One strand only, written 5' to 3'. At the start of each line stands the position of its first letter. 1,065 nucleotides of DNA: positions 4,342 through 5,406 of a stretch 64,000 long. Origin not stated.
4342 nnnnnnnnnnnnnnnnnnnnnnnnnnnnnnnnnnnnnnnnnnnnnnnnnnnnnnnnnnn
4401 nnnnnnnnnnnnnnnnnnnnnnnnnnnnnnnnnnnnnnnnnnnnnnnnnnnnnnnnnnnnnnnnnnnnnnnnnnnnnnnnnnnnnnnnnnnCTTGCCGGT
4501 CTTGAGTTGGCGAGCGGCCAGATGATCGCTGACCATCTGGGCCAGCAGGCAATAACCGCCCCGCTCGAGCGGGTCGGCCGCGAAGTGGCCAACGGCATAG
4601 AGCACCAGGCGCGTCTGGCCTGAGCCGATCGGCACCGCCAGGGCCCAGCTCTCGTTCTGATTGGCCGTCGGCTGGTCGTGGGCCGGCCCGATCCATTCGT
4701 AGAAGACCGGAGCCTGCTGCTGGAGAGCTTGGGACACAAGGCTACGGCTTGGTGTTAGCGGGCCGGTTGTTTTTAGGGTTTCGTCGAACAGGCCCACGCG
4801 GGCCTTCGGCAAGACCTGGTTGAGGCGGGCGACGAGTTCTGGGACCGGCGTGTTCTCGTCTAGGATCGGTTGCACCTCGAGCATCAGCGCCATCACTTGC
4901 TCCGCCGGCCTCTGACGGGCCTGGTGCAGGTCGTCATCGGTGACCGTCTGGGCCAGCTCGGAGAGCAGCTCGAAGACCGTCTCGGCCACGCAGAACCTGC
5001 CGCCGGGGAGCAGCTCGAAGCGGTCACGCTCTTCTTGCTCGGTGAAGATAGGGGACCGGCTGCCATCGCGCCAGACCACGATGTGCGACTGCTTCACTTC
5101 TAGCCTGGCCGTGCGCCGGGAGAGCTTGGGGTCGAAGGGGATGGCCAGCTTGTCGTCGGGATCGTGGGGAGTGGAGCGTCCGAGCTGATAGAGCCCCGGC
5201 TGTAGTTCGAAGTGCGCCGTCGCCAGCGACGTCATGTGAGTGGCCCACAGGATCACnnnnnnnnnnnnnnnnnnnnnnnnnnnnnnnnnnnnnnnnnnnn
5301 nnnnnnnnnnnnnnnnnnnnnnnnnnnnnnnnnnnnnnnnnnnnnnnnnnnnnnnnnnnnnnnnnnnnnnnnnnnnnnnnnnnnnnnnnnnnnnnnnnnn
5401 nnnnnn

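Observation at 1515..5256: Ser/Thr kinase convergent with a regulator fusing an FHA domain to a SARP-type regulator domain, in reversed domain order relative to EmbR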

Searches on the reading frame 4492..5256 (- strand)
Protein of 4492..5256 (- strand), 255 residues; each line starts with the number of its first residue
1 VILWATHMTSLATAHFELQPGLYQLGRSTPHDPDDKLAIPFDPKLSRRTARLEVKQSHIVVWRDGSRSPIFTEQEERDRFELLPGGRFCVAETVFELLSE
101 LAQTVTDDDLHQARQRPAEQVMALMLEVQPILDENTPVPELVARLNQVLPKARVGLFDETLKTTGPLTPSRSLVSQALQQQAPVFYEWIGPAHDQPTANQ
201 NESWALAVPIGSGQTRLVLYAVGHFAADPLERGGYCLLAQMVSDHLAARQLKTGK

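Call 44: predict_structure(alignment_id=A4)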
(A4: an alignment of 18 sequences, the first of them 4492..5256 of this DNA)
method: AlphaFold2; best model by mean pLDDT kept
length: 255 residues; sequences in the alignment: 18
mean_pLDDT: 83.9   pTM: 0.77
mean pLDDT of the five models: 83.9, 82.2, 82.0, 80.6, 79.1
residues with pLDDT >= 90: 93; 70-90: 128; 50-70: 32; < 50: 2
segments of 3 or more residues with pLDDT < 50: none
pLDDT, mean of each block of 10 residues (from residue 1): 91 92 97 96 96 95 93 91 90 89 73 66 80 80 84 84 73 88 81 54 86 77 83 87 84 58
secondary structure, 60 per line:
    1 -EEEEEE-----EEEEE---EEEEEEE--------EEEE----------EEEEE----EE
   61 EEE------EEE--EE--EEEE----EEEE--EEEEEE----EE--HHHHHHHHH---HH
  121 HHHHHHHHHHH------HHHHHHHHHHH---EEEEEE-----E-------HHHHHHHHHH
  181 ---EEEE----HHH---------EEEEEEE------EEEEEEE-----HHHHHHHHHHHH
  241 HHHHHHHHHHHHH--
elements in order: E2-7 E13-17 E21-27 E36-39 E50-54 E59-63 E70-72 E79-82 E87-90 E93-98 H107-115 H119-131 H138-148 E152-157 H171-180 E184-187 E204-210 E217-223 H229-253

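Call 47: find_related_loci(query=A4, collection=genome_contigs, flank=10000)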
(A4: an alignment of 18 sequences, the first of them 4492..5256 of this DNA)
Query A4 (255 aa) in genome_contigs; peptide patterns used: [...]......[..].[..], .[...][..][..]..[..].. (x = any residue, [..] = any of these).
97 stretches matched a pattern; 3 encode a relative of the query (tblastn E <= 1e-3); 3 distinct loci.
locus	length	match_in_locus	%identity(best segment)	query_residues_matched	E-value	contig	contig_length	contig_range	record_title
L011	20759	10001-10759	61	1-250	7e-101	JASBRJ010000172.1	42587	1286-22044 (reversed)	MAG: bacterium isolate BWSM_10 k141_1590683, whole genome shotgun sequence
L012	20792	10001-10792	46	1-250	2e-62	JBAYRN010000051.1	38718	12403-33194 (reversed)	MAG: Vulcanimicrobiota bacterium isolate SO_2016_LW2_44 scaffold01697_LW138R_2016, whole genome shotgun sequence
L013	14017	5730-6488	55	1-250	7e-87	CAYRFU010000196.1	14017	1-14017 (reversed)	MAG TPA_asm: uncultured Burkholderiales bacterium isolate SRP141376_co3_146 genome assembly, contig: NODE_11968_length_1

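Call 65: search_protein_representatives(protein=window:4492-5256:-)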
Query: 255 residues. Proteins with E-value up to 0.001 (for the whole library): 62; up to 1e-10: 15; up to 1e-30: 3. The best 62 are listed.
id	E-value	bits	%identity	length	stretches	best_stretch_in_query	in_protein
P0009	2.5e-85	302.3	58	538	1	1-250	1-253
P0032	6.9e-42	160.0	42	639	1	1-250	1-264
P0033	2.0e-40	155.2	43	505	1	3-251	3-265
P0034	2.2e-26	109.3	40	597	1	3-250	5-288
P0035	2.8e-26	108.9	40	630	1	3-225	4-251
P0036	7.5e-17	78.0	35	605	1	16-247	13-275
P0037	4.9e-16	75.4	35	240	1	70-250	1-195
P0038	5.7e-15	71.9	34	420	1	6-224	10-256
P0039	3.6e-14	69.3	34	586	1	5-251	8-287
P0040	3.5e-13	66.0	29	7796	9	191-247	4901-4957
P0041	3.9e-13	65.8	35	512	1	13-252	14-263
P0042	9.9e-12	61.3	34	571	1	3-227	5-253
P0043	1.2e-11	61.0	32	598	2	15-145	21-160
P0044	1.6e-11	60.6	39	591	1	17-250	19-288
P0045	9.7e-11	58.0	33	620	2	12-112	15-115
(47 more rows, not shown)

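Call 80: find_encoding_contigs(protein=P0034, flank=8000, max_places=2)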
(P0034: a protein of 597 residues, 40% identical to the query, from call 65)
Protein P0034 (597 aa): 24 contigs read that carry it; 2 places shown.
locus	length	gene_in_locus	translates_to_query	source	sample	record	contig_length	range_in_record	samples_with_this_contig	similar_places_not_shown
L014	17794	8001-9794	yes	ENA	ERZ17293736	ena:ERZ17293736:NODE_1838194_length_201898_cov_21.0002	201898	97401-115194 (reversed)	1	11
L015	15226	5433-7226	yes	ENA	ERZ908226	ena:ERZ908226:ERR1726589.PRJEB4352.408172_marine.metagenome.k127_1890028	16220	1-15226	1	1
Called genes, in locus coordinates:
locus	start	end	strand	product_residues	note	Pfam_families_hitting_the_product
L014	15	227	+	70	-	PF00156:Pribosyltran (weak)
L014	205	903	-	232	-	PF00561:Abhydrolase_1, PF12146:Hydrolase_4, PF12697:Abhydrolase_6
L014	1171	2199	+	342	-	-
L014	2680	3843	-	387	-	-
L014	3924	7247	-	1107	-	PF07517:SecA_DEAD, PF01043:SecA_PP_bind, PF21090:P-loop_SecA, PF07516:SecA_SW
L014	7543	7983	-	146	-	-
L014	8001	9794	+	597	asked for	PF16697:Yop-YscD_cpl (weak), PF00990:GGDEF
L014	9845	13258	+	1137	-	PF00069:Pkinase, PF07714:PK_Tyr_Ser-Thr, PF24817:WD40_WDHD1_1st, PF25047:Beta-prop_TEP1_2nd, PF25173:Beta-prop_WDR3_1st, PF23381:Beta-prop_IFT122_1st, PF24807:WD40_CDC20-Fz, PF25174:Beta-prop_THOC3, +11 more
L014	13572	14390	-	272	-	PF04376:ATE_N, PF04377:ATE_C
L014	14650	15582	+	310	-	PF26549:Tricorn_N (weak), PF07676:PD40 (weak)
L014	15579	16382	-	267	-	PF12787:EcsC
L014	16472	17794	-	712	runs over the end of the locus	PF22494:choice_anch_I, PF13449:Phytase-like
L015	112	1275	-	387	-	-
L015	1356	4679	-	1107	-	PF07517:SecA_DEAD, PF01043:SecA_PP_bind, PF21090:P-loop_SecA, PF07516:SecA_SW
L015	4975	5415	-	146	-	-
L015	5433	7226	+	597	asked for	PF16697:Yop-YscD_cpl (weak), PF00990:GGDEF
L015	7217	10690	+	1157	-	PF00069:Pkinase, PF07714:PK_Tyr_Ser-Thr, PF24817:WD40_WDHD1_1st, PF24807:WD40_CDC20-Fz, PF25047:Beta-prop_TEP1_2nd, PF25173:Beta-prop_WDR3_1st, PF00400:WD40, PF23381:Beta-prop_IFT122_1st, +11 more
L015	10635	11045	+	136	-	-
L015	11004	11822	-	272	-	PF04376:ATE_N, PF04377:ATE_C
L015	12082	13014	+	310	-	PF26549:Tricorn_N (weak), PF07676:PD40 (weak)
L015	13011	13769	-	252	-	PF12787:EcsC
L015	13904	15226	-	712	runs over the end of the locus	PF22494:choice_anch_I, PF13449:Phytase-like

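Call 81: find_encoding_contigs(protein=P0036, flank=8000, max_places=2)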
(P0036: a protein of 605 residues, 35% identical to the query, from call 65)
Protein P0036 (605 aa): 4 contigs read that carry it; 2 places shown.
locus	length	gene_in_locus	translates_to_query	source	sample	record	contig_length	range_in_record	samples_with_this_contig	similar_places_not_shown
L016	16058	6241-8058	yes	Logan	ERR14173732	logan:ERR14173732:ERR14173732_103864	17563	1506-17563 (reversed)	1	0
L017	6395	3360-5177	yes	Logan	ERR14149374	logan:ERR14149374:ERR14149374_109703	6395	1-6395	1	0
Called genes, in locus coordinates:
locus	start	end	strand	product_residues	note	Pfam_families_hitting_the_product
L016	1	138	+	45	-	?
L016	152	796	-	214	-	-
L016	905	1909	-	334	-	PF01590:GAF, PF13185:GAF_2, PF13492:GAF_3, PF00990:GGDEF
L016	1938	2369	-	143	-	-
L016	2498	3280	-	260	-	PF08308:PEGA (weak)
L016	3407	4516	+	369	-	PF00498:FHA, PF03704:BTAD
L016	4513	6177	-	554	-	PF00069:Pkinase, PF07714:PK_Tyr_Ser-Thr, PF08308:PEGA (weak)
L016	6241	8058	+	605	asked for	PF13185:GAF_2 (faint), PF16697:Yop-YscD_cpl (faint), PF00498:FHA (weak), PF01590:GAF (weak), PF00990:GGDEF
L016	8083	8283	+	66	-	-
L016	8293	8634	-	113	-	PF02810:SEC-C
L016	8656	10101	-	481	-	-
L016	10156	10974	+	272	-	-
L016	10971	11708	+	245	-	-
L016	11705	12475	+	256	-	-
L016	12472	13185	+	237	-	-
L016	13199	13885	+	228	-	-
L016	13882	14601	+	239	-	-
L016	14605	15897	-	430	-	PF02321:OEP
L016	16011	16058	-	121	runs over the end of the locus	-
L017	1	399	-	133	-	?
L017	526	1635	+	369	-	PF00498:FHA, PF03704:BTAD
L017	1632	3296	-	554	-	PF00069:Pkinase, PF07714:PK_Tyr_Ser-Thr, PF08308:PEGA (weak)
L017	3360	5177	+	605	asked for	PF13185:GAF_2 (faint), PF16697:Yop-YscD_cpl (faint), PF00498:FHA (weak), PF01590:GAF (weak), PF00990:GGDEF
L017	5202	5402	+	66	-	-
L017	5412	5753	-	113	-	PF02810:SEC-C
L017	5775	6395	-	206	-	?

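Call 82: find_encoding_contigs(protein=P0044, flank=8000, max_places=2)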
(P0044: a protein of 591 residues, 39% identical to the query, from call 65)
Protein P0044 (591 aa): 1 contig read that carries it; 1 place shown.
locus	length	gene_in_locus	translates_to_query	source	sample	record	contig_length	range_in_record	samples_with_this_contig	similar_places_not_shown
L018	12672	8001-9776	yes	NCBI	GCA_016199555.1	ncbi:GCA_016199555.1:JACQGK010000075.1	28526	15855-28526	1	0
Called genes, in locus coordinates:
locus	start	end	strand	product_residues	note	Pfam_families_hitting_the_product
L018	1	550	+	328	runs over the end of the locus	PF08545:ACP_syn_III (weak), PF08541:ACP_syn_III_C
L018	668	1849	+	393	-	PF00515:TPR_1 (faint), PF07719:TPR_2 (faint), PF13176:TPR_7 (faint), PF13428:TPR_14 (faint), PF13181:TPR_8 (faint), PF13424:TPR_12 (weak)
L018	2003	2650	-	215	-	-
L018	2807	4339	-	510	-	PF00400:WD40 (faint)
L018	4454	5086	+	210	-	PF05137:PilN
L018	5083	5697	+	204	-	-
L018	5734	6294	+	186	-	PF04542:Sigma70_r2, PF08281:Sigma70_r4_2, PF04545:Sigma70_r4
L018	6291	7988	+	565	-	-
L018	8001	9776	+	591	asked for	PF16697:Yop-YscD_cpl (faint), PF00211:Guanylate_cyc (weak)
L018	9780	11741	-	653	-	PF00211:Guanylate_cyc, PF00069:Pkinase, PF01636:APH (faint), PF07714:PK_Tyr_Ser-Thr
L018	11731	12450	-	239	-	-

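Call 83: search_protein_families(library=pfam, proteins=[L016:3407-4516:+, L016:4513-6177:-, P0036, P0034, P0044], max_evalue=0.01)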
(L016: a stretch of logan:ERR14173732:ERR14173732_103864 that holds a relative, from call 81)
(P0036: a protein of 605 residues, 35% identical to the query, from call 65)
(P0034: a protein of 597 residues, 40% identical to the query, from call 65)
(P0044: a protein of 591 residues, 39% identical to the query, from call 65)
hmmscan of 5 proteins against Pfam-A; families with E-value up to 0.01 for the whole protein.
L016:3407-4516:+ (369 aa): 4 families
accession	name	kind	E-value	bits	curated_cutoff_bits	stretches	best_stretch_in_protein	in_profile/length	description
PF03704.23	BTAD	-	1.6e-15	58.2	22.1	1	236-366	15-146/146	Bacterial transcriptional activator domain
PF00498.31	FHA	-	1.8e-11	44.8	20.7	1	29-98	1-67/67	FHA domain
PF16697.10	Yop-YscD_cpl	-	0.00043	20.9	33.2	1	18-82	8-69/94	Inner membrane component of T3SS, cytoplasmic domain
PF00486.34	Trans_reg_C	-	0.0025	18.3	26.2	1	155-209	6-60/77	Transcriptional regulatory protein, C terminal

L016:4513-6177:- (554 aa): 4 families
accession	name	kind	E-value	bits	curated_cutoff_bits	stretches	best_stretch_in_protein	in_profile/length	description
PF00069.31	Pkinase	-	1.1e-43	150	31.7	1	13-268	1-258/263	Protein kinase domain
PF07714.23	PK_Tyr_Ser-Thr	-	2.7e-26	92.9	23.1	1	18-262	6-250/258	Protein tyrosine and serine/threonine kinase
PF08308.17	PEGA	-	1.5e-06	28.4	20.8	1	327-370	4-49/71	PEGA domain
PF14531.12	Kinase-like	-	0.0058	16.4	25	0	121-260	152-289/289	Kinase-like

P0036 (605 aa): 6 families
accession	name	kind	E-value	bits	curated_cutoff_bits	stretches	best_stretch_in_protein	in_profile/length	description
PF00990.26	GGDEF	-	8.5e-43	146.3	23.8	1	447-600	1-161/161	Diguanylate cyclase, GGDEF domain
PF13185.12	GAF_2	-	2e-07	31.7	28.6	1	390-435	89-136/136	GAF domain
PF00498.31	FHA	-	4.1e-07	30.8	20.7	1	20-86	1-65/67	FHA domain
PF01590.32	GAF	-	7.7e-07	30.2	22.4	1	363-434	58-133/133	GAF domain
PF16697.10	Yop-YscD_cpl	-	1.4e-06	28.9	33.2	1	9-95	8-91/94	Inner membrane component of T3SS, cytoplasmic domain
PF13492.12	GAF_3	-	0.00033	21.5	27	1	391-436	82-129/129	GAF domain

P0034 (597 aa): 6 families
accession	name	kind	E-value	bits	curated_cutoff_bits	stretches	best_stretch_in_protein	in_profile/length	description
PF00990.26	GGDEF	-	3.7e-40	137.8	23.8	1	442-590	1-161/161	Diguanylate cyclase, GGDEF domain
PF16697.10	Yop-YscD_cpl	-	1.4e-06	28.9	33.2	1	16-102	10-93/94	Inner membrane component of T3SS, cytoplasmic domain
PF24898.2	GGDEF_GdpP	-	2.5e-05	25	30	1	493-592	20-117/126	Cyclic-di-AMP phosphodiesterase GdpP-like, GGDEF domain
PF13185.12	GAF_2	-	0.0022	18.6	28.6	0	375-430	80-136/136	GAF domain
PF13492.12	GAF_3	-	0.0032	18.3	27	0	382-431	78-129/129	GAF domain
PF17853.6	GGDEF_2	-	0.0057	17.3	24.5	0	467-579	21-110/116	GGDEF-like domain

P0044 (591 aa): 3 families
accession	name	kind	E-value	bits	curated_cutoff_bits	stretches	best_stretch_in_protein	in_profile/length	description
PF00211.25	Guanylate_cyc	-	4.5e-06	26.8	21.9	1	321-493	7-162/183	Adenylate and Guanylate cyclase catalytic domain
PF16697.10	Yop-YscD_cpl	-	1.2e-05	25.9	33.2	1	16-102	10-93/94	Inner membrane component of T3SS, cytoplasmic domain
PF00498.31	FHA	-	0.00081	20.2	20.7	1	26-84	2-58/67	FHA domain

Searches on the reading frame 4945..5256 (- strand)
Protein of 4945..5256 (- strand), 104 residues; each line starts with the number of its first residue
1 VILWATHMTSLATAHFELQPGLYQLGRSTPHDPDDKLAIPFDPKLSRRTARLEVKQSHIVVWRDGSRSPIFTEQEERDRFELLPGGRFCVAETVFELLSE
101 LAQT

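Call 54: search_solved_structures(query=A5, max_evalue=10, show_alignments=5)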
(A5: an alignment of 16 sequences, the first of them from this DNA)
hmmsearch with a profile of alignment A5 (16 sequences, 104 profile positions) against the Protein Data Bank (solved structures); distinct sequences matched with E-value up to 10: 3.
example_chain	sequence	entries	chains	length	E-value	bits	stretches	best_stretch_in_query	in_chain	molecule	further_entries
5w7w_T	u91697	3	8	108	0.53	13.4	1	42-80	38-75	Aprataxin and PNK-like factor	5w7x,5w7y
5e50_A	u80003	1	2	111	0.54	13.4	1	42-80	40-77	Aprataxin and PNK-like factor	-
8fmw_AW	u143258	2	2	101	1.2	12.3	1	48-87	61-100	50S ribosomal protein L24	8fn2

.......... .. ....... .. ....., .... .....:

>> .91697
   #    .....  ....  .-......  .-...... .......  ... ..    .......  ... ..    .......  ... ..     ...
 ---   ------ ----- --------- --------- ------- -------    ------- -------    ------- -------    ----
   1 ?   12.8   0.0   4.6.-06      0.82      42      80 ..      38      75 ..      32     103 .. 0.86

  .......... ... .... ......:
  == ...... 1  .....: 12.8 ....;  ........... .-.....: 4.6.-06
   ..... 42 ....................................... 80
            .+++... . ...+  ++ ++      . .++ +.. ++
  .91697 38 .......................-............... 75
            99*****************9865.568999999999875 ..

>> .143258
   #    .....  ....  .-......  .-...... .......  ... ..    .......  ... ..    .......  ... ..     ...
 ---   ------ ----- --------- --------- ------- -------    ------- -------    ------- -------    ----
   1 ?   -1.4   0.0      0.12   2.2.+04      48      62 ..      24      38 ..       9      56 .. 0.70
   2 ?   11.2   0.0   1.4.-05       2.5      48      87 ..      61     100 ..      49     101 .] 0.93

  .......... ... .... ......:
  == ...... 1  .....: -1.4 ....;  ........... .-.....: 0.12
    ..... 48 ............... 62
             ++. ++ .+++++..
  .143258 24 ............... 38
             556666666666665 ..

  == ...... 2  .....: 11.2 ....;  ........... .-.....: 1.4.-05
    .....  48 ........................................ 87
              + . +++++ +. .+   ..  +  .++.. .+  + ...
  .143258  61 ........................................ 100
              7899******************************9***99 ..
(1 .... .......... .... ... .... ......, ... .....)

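Call 55: search_protein_families(library=pfam, alignment_id=A5, max_evalue=1)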
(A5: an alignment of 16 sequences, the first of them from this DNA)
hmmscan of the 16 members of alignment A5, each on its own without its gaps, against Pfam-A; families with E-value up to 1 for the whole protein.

A. member 1, seq(104 aa): 2 families
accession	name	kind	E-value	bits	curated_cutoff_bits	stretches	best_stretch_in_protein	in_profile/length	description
PF16697.10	Yop-YscD_cpl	-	0.00089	19.9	33.2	1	15-97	11-90/94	Inner membrane component of T3SS, cytoplasmic domain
PF00498.31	FHA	-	0.11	13.3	20.7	1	23-79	1-53/67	FHA domain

B. families by the number of members that match (of 16 scanned): 5 families
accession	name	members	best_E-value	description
PF16697.10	Yop-YscD_cpl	16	2.4e-10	Inner membrane component of T3SS, cytoplasmic domain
PF00498.31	FHA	3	0.0073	FHA domain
PF05895.17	DUF859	1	0.031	Siphovirus protein of unknown function (DUF859)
PF21139.3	BT_MCC_alpha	1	0.071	Methylcrotonyl-CoA carboxylase, alpha-subunit, BT domain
PF10726.14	DUF2518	1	0.088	Protein of function (DUF2518)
